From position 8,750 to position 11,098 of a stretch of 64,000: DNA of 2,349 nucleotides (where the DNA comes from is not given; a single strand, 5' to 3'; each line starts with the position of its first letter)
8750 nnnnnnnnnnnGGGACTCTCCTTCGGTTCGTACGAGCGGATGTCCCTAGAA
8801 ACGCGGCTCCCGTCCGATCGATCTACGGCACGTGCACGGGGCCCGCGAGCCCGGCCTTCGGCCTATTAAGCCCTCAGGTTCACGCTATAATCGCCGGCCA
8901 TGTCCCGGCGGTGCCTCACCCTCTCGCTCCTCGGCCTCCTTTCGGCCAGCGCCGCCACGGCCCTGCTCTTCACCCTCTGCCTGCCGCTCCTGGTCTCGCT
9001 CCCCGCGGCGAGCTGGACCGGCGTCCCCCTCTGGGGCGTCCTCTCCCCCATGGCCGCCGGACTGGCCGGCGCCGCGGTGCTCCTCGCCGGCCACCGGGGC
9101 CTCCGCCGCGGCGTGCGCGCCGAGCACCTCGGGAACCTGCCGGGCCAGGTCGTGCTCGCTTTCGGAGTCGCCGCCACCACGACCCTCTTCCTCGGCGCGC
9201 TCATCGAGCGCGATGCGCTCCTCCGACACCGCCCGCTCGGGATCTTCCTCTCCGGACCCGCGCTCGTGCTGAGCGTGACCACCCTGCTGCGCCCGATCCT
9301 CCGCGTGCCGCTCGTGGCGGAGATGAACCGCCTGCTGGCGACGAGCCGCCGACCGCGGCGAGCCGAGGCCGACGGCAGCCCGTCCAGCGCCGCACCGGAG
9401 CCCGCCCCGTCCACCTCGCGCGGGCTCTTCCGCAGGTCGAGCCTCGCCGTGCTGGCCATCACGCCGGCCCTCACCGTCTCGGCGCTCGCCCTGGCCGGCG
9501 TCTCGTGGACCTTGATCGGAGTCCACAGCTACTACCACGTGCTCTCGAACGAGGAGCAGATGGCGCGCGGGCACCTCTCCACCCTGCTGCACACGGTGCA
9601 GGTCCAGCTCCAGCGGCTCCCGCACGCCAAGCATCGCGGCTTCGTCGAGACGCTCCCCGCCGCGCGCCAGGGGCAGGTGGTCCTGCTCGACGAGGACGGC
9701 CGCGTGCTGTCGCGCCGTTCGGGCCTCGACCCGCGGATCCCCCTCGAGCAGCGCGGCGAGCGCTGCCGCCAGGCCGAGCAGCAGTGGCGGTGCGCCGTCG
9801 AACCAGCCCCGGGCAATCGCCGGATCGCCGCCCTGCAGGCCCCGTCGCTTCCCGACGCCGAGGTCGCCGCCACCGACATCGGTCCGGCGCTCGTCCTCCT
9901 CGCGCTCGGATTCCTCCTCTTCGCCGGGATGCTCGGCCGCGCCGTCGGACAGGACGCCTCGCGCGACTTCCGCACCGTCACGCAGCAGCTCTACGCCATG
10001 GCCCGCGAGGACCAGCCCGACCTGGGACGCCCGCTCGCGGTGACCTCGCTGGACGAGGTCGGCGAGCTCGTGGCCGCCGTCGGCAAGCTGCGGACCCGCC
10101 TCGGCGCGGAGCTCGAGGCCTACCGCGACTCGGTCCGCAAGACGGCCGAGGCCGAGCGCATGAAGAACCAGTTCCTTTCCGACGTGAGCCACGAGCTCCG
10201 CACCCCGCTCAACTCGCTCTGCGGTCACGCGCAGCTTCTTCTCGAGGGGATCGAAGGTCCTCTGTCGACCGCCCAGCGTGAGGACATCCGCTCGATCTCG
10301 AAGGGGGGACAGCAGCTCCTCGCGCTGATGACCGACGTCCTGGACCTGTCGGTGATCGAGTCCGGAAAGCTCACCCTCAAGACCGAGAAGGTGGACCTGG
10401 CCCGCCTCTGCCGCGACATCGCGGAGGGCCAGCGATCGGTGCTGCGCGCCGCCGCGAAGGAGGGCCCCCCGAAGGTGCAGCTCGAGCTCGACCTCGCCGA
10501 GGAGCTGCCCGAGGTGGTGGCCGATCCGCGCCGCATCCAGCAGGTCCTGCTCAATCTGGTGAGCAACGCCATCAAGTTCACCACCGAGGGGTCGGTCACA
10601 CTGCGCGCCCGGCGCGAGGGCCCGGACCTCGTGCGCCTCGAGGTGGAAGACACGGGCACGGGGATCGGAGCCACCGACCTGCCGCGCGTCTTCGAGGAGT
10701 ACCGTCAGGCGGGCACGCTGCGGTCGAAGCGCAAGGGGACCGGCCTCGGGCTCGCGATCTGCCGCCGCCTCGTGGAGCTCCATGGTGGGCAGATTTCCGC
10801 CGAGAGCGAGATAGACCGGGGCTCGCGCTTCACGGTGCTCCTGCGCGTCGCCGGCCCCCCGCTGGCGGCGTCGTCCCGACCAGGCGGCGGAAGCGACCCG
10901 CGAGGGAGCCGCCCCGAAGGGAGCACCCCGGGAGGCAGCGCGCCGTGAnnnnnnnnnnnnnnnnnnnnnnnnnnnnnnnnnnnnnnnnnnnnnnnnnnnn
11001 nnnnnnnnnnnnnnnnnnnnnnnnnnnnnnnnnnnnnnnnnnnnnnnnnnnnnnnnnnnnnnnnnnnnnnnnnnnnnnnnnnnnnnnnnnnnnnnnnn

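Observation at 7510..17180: Contiguous vWA / two sensor kinases / MoxR / DUF58 / transglutaminase-like cluster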

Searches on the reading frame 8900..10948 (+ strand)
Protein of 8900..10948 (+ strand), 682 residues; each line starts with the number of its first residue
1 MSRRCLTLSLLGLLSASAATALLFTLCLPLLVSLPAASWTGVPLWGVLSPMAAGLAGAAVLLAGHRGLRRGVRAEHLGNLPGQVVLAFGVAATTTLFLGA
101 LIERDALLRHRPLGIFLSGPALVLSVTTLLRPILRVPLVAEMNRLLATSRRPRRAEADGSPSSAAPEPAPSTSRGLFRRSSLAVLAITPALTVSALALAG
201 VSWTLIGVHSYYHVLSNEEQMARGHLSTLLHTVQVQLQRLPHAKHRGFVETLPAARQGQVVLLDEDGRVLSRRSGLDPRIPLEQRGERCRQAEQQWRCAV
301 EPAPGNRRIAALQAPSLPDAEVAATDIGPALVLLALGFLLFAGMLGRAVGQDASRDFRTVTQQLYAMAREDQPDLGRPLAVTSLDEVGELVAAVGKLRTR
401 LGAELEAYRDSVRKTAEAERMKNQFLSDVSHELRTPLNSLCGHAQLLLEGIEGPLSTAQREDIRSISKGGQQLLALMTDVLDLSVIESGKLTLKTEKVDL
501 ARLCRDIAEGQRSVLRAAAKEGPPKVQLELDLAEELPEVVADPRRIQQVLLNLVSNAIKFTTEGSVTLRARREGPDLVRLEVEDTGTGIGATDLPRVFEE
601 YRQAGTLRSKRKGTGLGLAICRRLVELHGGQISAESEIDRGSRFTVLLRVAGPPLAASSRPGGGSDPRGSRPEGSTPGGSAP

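Call 3: search_protein_families(library=pfam, proteins=[window:8900-10948:+], max_evalue=0.01)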
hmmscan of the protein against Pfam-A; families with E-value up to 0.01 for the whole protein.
window:8900-10948:+ (682 aa): 4 families
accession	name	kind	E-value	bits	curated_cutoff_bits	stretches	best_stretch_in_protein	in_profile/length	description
PF02518.31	HATPase_c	-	1e-29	103.6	26.4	1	542-650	2-109/111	Histidine kinase-, DNA gyrase B-, and HSP90-like ATPase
PF00512.31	HisKA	-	1.1e-16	61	26.9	1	421-489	1-66/66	His Kinase A (phospho-acceptor) domain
PF00672.30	HAMP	-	0.0017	19.1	25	1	357-401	10-51/53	HAMP domain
PF13581.12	HATPase_c_2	-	0.0041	17.6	27.4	1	552-626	42-110/127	Histidine kinase-like ATPase domain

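Call 32: find_homologous_proteins(query=window:8900-10945:+, max_evalue=1e-30)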
Query window:8900-10945:+ (682 aa): 434 proteins with E <= 1e-30 among 8000 candidates; the best 120 are listed.
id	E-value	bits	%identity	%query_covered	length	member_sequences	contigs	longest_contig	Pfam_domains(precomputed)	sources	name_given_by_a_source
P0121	0.0e+0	1458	100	100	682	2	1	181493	PF02518.32,PF00512.32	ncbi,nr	ncbi:MAG: hypothetical protein IT371_10285 [Deltaproteobacteria bacterium]|nr:hypothetical protein [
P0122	1.6e-129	451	45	89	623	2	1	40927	PF02518.32,PF00512.32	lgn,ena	-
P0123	1.9e-98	349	39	95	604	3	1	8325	PF02518.32,PF00512.32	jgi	-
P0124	1.1e-84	303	45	34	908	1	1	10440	PF13581.13,PF02518.32,PF00512.32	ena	-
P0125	8.2e-72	261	47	49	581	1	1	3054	PF02518.32,PF00512.32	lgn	-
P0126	5.4e-71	258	44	46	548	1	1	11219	PF02518.32,PF00512.32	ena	-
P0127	1.7e-70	256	44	48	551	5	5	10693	PF02518.32,PF00512.32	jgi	jgi:signal transduction histidine kinase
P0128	6.0e-67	245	46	46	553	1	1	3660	PF02518.32,PF00512.32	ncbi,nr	ncbi:MAG: HAMP domain-containing histidine kinase, partial [Myxococcales bacterium]|nr:HAMP domain-c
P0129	2.5e-66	242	46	49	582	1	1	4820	PF02518.32,PF00512.32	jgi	jgi:signal transduction histidine kinase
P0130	9.0e-66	241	45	50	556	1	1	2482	PF02518.32,PF00512.32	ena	-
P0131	1.6e-62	230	37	39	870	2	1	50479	PF13581.13,PF02518.32,PF00512.32,PF00072.31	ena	-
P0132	3.9e-61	225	38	36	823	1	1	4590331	PF13581.13,PF02518.32,PF00512.32,PF25487.2,PF00072.31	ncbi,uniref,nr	ncbi:ATP-binding response regulator [Anaeromyxobacter paludicola]|uniref:histidine kinase n=1 Tax=An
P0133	1.2e-60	224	38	37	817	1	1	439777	PF13581.13,PF02518.32,PF00512.32,PF25487.2,PF00072.31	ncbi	-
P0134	6.0e-53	198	41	39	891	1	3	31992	PF00672.31,PF13185.13,PF02743.25,PF22673.3,PF01590.33,PF02518.32,PF00512.32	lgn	-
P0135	1.7e-52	197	45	38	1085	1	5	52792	PF08447.19,PF13426.14,PF13188.14,PF13185.13,PF01590.33,PF08448.17,PF02518.32,PF13492.13,PF00512.32,PF00989.32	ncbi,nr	ncbi:hypothetical protein DCC79_08305 [bacterium]|nr:GAF domain-containing protein [Chloroflexi bact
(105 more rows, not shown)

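Call 56: search_protein_families(library=ncbifam, proteins=[window:8900-10948:+], max_evalue=0.001)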
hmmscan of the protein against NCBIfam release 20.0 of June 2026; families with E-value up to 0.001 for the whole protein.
window:8900-10948:+ (682 aa): 78 families (the best 25 are shown)
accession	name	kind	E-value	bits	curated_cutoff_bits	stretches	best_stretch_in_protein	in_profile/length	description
TIGR02956.1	TMAO_torS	equivalog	3e-64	217.6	676.5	1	397-651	439-683/967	TMAO reductase system sensor histidine kinase/response regulator TorS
NF038297.2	hybrid_HK_HrmK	equivalog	2.9e-62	211.2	725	1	413-650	226-457/607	hybrid histidine kinase/response regulator HrmK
NF008318.0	PRK11107.1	equivalog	1.1e-52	179.2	890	1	413-651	284-519/920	two-component sensor histidine kinase BarA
NF046044.1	PnpS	equivalog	4.2e-52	177.5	400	1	414-648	162-389/390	two-component system histidine kinase PnpS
NF008302.0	PRK11091.1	equivalog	1.9e-50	171.9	838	1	415-651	276-506/779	aerobic respiration two-component sensor histidine kinase ArcB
NF041947.1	LuxQ_Vibrio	equivalog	4.5e-49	167.1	1200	1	409-650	458-696/843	quorum-sensing autoinducer 2 sensor kinase/phosphatase LuxQ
NF008543.0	PRK11466.1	equivalog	1.5e-48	165.3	982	1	391-651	412-663/914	TMAO reductase system sensor histidine kinase/response regulator TorS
TIGR02966.1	phoR_proteo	equivalog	2.3e-48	165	334.2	1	392-647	85-332/333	phosphate regulon sensor histidine kinase PhoR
NF033092.0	HK_WalK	equivalog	1e-44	153.1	725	1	416-648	366-592/594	cell wall metabolism sensor histidine kinase WalK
NF047874.1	MASE3_PAS_HK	subfamily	1.7e-44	152.7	560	1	405-650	381-625/655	MASE3 domain-containing sensor histidine kinase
NF011874.0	PRK15347.1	equivalog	1.9e-44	152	852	1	412-648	387-612/921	two component system sensor kinase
NF045901.1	HisKinLetSLeg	equivalog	1.8e-41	142.1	1650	1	413-651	284-519/906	two-component system sensor histidine kinase LetS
NF050805.1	CellDivHKDivJCaul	equivalog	1.1e-39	136.1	1000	1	410-650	285-520/531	cell cycle sensor histidine kinase DivJ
NF008099.0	PRK10841.1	equivalog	1.1e-39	135.9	920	1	413-648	461-688/949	two-component system sensor histidine kinase RcsC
NF040691.1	MtrAB_MtrB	equivalog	3.7e-39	135.1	450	1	373-657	229-500/507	MtrAB system histidine kinase MtrB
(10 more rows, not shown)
